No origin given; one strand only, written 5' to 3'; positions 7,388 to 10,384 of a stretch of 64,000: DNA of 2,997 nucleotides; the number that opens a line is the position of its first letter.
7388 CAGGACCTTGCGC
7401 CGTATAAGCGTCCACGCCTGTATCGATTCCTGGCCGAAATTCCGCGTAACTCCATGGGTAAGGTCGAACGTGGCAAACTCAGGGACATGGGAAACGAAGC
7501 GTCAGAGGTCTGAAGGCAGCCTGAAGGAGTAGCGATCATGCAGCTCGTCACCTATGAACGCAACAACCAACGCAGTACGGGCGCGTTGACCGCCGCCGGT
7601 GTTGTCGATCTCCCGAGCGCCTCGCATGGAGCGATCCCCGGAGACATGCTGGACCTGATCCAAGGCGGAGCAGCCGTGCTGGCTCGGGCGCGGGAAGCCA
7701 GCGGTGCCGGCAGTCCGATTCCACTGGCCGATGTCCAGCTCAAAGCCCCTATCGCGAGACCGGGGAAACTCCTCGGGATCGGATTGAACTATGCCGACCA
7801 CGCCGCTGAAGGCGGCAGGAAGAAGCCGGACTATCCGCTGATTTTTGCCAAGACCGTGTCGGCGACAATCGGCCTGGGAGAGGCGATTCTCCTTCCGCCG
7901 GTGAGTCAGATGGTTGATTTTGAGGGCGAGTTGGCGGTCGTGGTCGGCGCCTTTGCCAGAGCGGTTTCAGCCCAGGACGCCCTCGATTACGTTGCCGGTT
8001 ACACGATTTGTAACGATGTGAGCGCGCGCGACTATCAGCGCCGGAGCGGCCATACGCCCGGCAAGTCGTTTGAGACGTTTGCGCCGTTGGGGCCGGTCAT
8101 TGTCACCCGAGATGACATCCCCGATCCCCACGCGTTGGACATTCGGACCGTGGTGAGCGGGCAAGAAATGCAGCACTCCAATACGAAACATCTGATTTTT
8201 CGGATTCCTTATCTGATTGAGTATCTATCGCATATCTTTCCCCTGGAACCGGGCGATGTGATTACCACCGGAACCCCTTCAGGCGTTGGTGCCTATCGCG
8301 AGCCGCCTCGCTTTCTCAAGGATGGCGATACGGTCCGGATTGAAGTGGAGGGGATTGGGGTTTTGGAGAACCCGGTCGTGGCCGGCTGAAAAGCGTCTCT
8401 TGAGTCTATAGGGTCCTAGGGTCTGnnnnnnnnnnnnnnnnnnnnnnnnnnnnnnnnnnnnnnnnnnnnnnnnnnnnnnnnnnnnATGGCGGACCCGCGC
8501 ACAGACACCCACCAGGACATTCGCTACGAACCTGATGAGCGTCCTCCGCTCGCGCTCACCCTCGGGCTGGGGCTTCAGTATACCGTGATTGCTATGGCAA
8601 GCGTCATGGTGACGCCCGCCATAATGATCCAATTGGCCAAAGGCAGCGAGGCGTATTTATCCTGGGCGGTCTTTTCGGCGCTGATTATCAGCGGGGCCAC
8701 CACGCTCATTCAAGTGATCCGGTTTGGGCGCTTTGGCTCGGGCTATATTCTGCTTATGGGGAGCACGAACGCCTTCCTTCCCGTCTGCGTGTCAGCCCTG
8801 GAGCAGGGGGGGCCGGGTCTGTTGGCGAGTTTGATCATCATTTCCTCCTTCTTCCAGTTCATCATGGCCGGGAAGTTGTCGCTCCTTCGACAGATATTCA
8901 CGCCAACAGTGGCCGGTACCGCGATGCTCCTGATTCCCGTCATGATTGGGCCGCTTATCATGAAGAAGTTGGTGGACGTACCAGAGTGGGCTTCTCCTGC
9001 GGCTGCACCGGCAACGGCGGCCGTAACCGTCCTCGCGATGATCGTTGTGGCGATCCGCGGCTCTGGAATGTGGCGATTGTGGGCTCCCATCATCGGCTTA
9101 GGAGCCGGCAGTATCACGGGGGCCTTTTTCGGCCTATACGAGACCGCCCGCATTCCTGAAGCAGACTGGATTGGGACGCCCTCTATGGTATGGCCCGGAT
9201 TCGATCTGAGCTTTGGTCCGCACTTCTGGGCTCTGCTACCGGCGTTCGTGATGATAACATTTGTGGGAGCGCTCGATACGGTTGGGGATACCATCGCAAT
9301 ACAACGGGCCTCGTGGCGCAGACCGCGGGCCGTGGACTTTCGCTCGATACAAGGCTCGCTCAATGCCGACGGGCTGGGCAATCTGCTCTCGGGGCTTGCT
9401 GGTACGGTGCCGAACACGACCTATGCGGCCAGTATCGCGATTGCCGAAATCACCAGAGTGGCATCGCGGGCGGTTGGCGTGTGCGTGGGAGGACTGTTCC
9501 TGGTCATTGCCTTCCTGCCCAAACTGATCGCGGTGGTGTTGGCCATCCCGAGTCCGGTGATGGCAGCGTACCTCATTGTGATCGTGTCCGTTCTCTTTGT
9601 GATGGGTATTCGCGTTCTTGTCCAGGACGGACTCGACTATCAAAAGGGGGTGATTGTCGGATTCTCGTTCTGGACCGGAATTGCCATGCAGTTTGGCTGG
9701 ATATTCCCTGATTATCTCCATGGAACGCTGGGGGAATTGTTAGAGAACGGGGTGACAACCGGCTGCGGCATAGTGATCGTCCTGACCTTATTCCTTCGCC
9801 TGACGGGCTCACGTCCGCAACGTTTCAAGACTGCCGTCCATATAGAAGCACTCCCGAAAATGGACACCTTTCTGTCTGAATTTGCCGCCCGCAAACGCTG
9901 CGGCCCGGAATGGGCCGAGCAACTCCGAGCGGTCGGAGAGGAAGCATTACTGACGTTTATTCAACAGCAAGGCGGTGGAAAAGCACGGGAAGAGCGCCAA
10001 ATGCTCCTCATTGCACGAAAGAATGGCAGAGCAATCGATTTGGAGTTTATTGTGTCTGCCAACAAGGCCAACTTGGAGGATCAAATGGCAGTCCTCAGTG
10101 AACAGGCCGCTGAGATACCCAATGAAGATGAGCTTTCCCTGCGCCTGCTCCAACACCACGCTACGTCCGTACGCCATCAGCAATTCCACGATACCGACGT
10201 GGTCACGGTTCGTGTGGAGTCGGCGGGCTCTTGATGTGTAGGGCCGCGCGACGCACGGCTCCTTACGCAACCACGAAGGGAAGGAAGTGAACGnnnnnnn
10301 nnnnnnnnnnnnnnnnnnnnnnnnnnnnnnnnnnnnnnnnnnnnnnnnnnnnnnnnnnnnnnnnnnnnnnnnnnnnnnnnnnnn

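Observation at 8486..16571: Three paralogous NCS2-like permeases, each with the same unrecognised 150-aa C-terminal cytoplasmic domain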

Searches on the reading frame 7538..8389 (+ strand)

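Call 3: search_protein_families(library=pfam, proteins=[window:7538-8389:+], max_evalue=0.01)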
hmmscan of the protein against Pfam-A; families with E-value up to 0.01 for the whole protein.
window:7538-8389:+ (283 aa): 1 family
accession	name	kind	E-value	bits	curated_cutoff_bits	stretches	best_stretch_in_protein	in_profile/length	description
PF01557.24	FAA_hydrolase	-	4.6e-72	242.6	23.9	1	78-281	2-214/214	Fumarylacetoacetate (FAA) hydrolase C-terminal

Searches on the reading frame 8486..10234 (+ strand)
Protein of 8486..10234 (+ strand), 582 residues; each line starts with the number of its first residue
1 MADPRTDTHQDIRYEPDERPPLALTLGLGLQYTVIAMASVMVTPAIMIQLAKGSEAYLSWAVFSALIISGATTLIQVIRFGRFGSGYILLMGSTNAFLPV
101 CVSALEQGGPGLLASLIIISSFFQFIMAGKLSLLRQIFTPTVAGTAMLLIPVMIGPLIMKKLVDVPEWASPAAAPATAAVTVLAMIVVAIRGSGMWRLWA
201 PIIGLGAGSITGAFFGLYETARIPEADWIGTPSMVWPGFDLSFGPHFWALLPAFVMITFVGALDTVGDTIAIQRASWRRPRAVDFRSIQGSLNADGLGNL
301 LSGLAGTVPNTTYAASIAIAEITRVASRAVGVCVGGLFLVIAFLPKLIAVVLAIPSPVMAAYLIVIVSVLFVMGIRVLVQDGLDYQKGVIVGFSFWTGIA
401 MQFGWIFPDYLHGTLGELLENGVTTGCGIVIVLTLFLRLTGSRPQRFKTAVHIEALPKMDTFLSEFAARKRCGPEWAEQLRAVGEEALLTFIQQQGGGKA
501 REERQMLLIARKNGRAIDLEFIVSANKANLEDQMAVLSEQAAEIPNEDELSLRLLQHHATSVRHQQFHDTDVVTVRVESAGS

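Call 3: search_protein_families(library=pfam, proteins=[window:8486-10234:+], max_evalue=0.01)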
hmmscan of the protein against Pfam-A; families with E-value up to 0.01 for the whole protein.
window:8486-10234:+ (582 aa): 1 family
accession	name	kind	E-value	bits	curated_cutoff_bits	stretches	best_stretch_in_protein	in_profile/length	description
PF00860.26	Xan_ur_permease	-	1.5e-41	142.8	27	1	27-401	5-383/389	Permease family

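Call 4: search_protein_families(library=ncbifam, proteins=[window:8486-10234:+], max_evalue=0.01)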
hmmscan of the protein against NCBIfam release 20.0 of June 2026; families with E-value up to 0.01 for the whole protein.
window:8486-10234:+ (582 aa): 6 families
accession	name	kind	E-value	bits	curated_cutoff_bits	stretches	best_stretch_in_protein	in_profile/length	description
TIGR03173.1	pbuX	subfamily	8.9e-56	189.4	414.15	1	28-437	1-406/407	xanthine permease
TIGR00801.1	ncs2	superfamily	1.5e-46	159.3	291.8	1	19-435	1-414/415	NCS2 family nucleobase:cation symporter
NF007995.0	PRK10720.1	equivalog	5.1e-21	75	477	1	16-388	8-363/429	uracil permease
TIGR03616.1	RutG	equivalog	9.7e-14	50.9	758.65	1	14-387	21-381/429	pyrimidine utilization transport protein G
NF037981.1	NCS2_1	subfamily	1e-10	41.1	40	1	29-432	7-416/419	purine/pyrimidine permease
NF008502.0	PRK11412.1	equivalog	1.1e-07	31.3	370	1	29-435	14-425/433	uracil/xanthine transporter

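Call 6: search_solved_structures(query=window:8486-10234:+, max_evalue=1)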
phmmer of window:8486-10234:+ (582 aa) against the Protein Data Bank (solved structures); distinct sequences matched with E-value up to 1: 11.
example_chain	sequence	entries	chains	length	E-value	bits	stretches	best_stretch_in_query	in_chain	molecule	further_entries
31ez_A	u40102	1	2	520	2.6e-15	59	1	17-411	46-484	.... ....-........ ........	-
5i6c_A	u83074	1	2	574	4.1e-15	58.4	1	17-412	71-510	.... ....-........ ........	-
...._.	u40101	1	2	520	4.5e-15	58.3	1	17-410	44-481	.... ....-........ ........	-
31ew_A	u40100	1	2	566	4.5e-15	58.2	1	17-413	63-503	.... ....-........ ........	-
8omz_A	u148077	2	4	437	1.6e-14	56.4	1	17-388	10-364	Uracil permease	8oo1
3qe7_A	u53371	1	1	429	3.7e-13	51.9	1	17-388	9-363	Uracil permease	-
5xls_A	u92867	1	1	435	3.8e-13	51.9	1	17-388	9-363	Uracil permease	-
8jew_A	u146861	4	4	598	4.1e-09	38.6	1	254-434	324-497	Solute carrier family 23 member 1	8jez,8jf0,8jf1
7ytw_A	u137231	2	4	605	1.7e-08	36.6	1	256-426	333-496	Solute carrier family 23 member 1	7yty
7asy_A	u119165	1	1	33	0.63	11.6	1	60-84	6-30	Tumor necrosis factor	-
9vjs_h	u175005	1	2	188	0.69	11.4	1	178-240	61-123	LHC-10, 15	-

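Call 29: search_solved_structures(query=A1, max_evalue=0.001, show_alignments=3)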
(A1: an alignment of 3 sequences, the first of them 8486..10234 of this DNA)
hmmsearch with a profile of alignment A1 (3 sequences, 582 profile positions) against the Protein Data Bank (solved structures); distinct sequences matched with E-value up to 0.001: 9.
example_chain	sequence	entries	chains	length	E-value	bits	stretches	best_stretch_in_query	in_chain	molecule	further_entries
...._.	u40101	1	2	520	6.5e-22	81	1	17-435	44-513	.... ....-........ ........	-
31ez_A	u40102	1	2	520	8.3e-22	80.7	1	17-435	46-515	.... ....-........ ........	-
31ew_A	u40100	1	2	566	1.1e-21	80.3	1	17-435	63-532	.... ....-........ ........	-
5i6c_A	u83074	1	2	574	1.8e-21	79.6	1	17-435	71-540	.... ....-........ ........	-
8omz_A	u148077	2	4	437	4.2e-12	48.6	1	18-389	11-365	Uracil permease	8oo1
3qe7_A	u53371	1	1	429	7.3e-11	44.5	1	18-389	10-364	Uracil permease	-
5xls_A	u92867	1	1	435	1.1e-10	43.9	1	18-389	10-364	Uracil permease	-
8jew_A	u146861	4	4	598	7.2e-08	34.6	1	257-434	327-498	Solute carrier family 23 member 1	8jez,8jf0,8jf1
7ytw_A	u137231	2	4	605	8.8e-08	34.3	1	257-410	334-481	Solute carrier family 23 member 1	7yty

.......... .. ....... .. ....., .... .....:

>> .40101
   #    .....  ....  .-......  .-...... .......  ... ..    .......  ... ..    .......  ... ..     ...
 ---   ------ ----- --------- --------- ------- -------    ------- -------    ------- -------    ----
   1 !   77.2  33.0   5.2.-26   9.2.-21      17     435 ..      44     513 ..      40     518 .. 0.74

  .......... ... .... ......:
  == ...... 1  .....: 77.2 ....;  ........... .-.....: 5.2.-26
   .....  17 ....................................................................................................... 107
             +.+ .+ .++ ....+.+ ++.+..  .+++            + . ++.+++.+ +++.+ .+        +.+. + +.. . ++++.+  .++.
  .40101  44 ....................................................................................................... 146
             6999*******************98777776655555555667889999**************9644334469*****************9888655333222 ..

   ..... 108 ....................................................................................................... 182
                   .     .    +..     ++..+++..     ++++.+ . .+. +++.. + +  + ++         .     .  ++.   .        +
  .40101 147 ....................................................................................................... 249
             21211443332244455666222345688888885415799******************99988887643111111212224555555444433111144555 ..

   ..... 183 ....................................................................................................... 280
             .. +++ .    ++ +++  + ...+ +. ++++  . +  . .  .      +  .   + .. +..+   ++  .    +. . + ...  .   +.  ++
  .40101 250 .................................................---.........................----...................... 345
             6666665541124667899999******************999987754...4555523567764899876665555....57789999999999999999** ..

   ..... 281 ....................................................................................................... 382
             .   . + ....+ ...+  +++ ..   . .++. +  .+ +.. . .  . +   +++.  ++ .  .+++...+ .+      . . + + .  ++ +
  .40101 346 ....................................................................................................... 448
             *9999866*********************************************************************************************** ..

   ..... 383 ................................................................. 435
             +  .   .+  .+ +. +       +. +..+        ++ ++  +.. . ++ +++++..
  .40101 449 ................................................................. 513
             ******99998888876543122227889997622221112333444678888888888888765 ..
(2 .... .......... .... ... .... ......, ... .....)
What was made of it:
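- On NCS2/NAT/SLC23 (PF00860): UapA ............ aligns to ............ (call 29).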

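Call 51: predict_structure(alignment_id=A4)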
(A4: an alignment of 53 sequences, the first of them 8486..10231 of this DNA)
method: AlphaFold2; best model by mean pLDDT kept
length: 582 residues; sequences in the alignment: 53
mean_pLDDT: 73.6   pTM: 0.69
mean pLDDT of the five models: 73.6, 71.9, 68.3, 67.8, 67.3
residues with pLDDT >= 90: 21; 70-90: 393; 50-70: 114; < 50: 54
segments of 3 or more residues with pLDDT < 50: 1-11, 496-502, 527-555, 566-568
pLDDT, mean of each block of 10 residues (from residue 1): 35 69 82 77 80 78 89 88 83 76 82 88 82 65 81 77 75 84 85 69 83 75 56 70 81 82 80 71 73 89 86 72 78 89 78 79 81 78 74 89 75 66 82 79 72 79 81 75 76 53 66 68 56 39 33 51 50 61 44
secondary structure, 60 per line:
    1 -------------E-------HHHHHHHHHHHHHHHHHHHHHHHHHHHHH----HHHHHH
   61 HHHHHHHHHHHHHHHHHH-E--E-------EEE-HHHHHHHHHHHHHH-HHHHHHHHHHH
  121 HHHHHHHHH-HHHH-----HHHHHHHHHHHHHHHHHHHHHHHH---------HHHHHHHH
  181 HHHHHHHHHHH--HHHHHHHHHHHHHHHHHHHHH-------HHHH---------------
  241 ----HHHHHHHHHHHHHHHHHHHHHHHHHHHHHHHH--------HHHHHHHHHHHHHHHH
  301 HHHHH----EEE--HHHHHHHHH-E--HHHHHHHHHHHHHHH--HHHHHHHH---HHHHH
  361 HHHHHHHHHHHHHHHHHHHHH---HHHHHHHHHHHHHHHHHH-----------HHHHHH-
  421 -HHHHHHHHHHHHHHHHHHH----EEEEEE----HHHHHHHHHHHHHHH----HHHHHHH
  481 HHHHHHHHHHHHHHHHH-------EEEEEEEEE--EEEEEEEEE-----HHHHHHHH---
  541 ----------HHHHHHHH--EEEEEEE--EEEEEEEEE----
elements in order: H22-50 H55-78 E91-93 H95-108 H110-129 H131-134 H140-163 H173-191 H194-214 H222-225 H245-276 H285-305 E310-312 H315-323 H328-342 H345-352 H356-381 H385-402 H414-419 H422-440 E445-450 H455-469 H474-497 E505-513 E516-524 H530-537 H551-558 E561-567 E570-578
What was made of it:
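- Residues 101-108 and 56-59 are low confidence, and in the full-length model the second half of the tail drops to pLDDT 33-61 (call 51), so docking onto the core is unknown.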

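Call 53: list_cluster_members(proteins=[window:8486-10231:+, window:10294-12042:+, window:14805-16568:+, P0203, P0207, P0220, P0243])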
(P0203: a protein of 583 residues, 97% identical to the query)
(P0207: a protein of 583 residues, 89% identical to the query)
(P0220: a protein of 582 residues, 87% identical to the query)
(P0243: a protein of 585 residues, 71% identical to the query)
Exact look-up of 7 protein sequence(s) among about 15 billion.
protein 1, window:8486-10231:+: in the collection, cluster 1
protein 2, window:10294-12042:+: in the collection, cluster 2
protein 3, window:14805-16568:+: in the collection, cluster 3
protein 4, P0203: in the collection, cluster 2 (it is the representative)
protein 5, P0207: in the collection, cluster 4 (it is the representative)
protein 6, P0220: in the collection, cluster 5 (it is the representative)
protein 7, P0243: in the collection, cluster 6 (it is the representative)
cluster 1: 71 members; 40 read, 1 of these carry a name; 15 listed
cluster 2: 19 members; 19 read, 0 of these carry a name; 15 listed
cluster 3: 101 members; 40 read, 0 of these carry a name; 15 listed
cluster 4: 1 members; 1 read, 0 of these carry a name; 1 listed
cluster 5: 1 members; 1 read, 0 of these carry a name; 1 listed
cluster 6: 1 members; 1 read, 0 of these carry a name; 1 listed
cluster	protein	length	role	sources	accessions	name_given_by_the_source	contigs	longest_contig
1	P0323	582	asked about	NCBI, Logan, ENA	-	-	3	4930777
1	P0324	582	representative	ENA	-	-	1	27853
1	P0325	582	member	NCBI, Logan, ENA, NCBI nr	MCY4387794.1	MAG: hypothetical protein OXC18_11905 [Desulfurellaceae bacterium] | hypothetical protein [Desulfurellaceae bacterium]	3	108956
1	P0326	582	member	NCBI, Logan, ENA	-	-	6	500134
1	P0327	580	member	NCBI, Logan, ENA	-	-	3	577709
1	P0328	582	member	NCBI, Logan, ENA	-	-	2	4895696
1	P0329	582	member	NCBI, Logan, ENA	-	-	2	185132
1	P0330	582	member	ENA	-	-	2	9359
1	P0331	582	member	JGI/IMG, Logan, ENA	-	-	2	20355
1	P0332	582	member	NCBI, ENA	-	-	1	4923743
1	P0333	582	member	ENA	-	-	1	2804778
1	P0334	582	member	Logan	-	-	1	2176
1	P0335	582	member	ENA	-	-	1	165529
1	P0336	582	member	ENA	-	-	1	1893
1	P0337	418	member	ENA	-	-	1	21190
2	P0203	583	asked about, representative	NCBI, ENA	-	-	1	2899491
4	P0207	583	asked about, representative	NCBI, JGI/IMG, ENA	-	-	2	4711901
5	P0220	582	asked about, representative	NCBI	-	-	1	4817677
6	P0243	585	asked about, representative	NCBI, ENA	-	-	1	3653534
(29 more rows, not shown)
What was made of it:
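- Checked: These exact protein sequences are in the public collection with the same starts (call 53).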

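Call 54: fold_search(model_id=the predicted structure, library=pdb)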
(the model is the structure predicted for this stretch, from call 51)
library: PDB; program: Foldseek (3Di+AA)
matches with E <= 10: 335; with E <= 0.001: 98
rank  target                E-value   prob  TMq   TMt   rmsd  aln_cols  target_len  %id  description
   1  5i6c_A                3.6e-15  1.00  0.59  0.71   4.8       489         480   22  The structure of the eukaryotic purine/H+ symporter, UapA, in complex with Xanthine (released 2016-04-27)
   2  5i6c_B                4.4e-15  1.00  0.59  0.72   4.8       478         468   21  The structure of the eukaryotic purine/H+ symporter, UapA, in complex with Xanthine (released 2016-04-27)
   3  5xls                  7.0e-14  1.00  0.57  0.80   4.4       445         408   21  Crystal structure of UraA in occluded conformation (released 2017-07-05)
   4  8jez_A                1.1e-13  1.00  0.58  0.65   4.8       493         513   17  Human sodium-dependent vitamin C transporter 1 in an apo inward-open state (released 2024-06-19)
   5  8omz_A                1.5e-13  1.00  0.53  0.72   5.6       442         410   21  Wide inward-open unliganded UraA in complex with a conformation-selective synthetic nanobody (released 2024-04-10)
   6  8oo1_C                1.8e-13  1.00  0.53  0.72   5.6       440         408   22  Wide inward-open liganded UraA in complex with a conformation-selective synthetic nanobody (released 2024-04-10)
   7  8omz_C                1.9e-13  1.00  0.51  0.70   6.0       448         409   22  Wide inward-open unliganded UraA in complex with a conformation-selective synthetic nanobody (released 2024-04-10)
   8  8jew                  5.1e-13  1.00  0.57  0.64   5.4       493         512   17  Human sodium-dependent vitamin C transporter 1 bound to L-ascorbic acid in an inward-open state (released 2024-05-22)
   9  7ytw_A                7.8e-13  1.00  0.56  0.63   6.6       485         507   17  Structural basis of vitamin C recognition and transport by mammalian SVCT1 transporter (released 2023-05-03)
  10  8jf1                  1.2e-12  1.00  0.56  0.63   5.2       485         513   17  Human sodium-dependent vitamin C transporter 1 in an apo occluded state (released 2024-05-22)
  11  7yty_A                2.3e-12  1.00  0.54  0.62   6.9       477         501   17  Mouse SVCT1 in an apo state (released 2023-05-03)
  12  8jf0                  3.4e-10  1.00  0.54  0.70   4.8       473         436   15  Human sodium-dependent vitamin C transporter 1 in an intermediate state (released 2024-05-22)
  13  3qe7                  2.7e-09  1.00  0.52  0.70   5.9       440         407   22  Crystal Structure of Uracil Transporter--UraA (released 2011-03-23)
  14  5da0_A                2.4e-08  1.00  0.48  0.57   9.3       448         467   14  Structure of the the SLC26 transporter SLC26Dg in complex with a nanobody (released 2015-09-09)
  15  9ias_A                3.1e-08  1.00  0.46  0.49  11.0       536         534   17  Sulfate transporter SLC26A11 in nanodiscs with nanobody Nb4 (released 2026-03-04)
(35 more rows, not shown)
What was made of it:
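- On NCS2/NAT/SLC23 (PF00860): AF2 full-length model with strands at residues 91-93 and 310-312 (call 51); Foldseek UapA E 3.6e-15, UraA 7e-14, SVCT1 1e-13 (call 54).
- Core: PF00860 (call 3); profile hits to UapA and UraA (call 29); full-length model with short beta-strands in TM3 and TM10, and Foldseek UapA E 3.6e-15, then UraA, SVCT1, SLC26 and SLC4 (calls 51, 54).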

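Call 56: find_encoding_contigs(protein=window:8486-10234:+, flank=6000, max_places=8)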
Protein window:8486-10234:+ (582 aa): 4 contigs read that carry it; 4 places shown.
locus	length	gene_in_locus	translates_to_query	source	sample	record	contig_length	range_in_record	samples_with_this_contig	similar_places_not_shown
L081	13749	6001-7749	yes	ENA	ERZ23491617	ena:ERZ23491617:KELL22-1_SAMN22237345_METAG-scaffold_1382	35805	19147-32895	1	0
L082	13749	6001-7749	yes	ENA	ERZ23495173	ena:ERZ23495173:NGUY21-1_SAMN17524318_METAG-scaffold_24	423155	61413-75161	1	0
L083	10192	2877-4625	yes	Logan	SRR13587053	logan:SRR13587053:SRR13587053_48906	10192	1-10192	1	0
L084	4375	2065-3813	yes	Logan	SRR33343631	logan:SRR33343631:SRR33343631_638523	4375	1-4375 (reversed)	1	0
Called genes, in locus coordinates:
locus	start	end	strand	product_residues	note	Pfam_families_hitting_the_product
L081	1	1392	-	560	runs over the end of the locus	PF07969:Amidohydro_3, PF01979:Amidohydro_1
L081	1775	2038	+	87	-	PF03683:UPF0175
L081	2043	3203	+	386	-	-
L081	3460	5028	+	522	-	PF00501:AMP-binding, PF13193:AMP-binding_C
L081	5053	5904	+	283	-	PF01557:FAA_hydrolase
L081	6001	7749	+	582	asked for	PF00860:Xan_ur_permease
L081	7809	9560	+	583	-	PF00860:Xan_ur_permease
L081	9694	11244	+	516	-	PF03023:MurJ, PF01554:MatE (weak)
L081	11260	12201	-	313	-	-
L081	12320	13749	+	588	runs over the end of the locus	PF00860:Xan_ur_permease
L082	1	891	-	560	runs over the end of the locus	PF07969:Amidohydro_3, PF01979:Amidohydro_1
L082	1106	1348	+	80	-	-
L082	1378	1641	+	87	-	PF03683:UPF0175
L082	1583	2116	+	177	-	PF11848:DUF3368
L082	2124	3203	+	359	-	-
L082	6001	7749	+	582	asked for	PF00860:Xan_ur_permease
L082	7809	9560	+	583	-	PF00860:Xan_ur_permease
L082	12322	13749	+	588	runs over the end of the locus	PF00860:Xan_ur_permease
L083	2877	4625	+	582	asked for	PF00860:Xan_ur_permease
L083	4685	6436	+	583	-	PF00860:Xan_ur_permease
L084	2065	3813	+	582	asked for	PF00860:Xan_ur_permease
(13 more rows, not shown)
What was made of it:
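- Checked: The same three-gene locus occurs in four independent assemblies (call 56).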
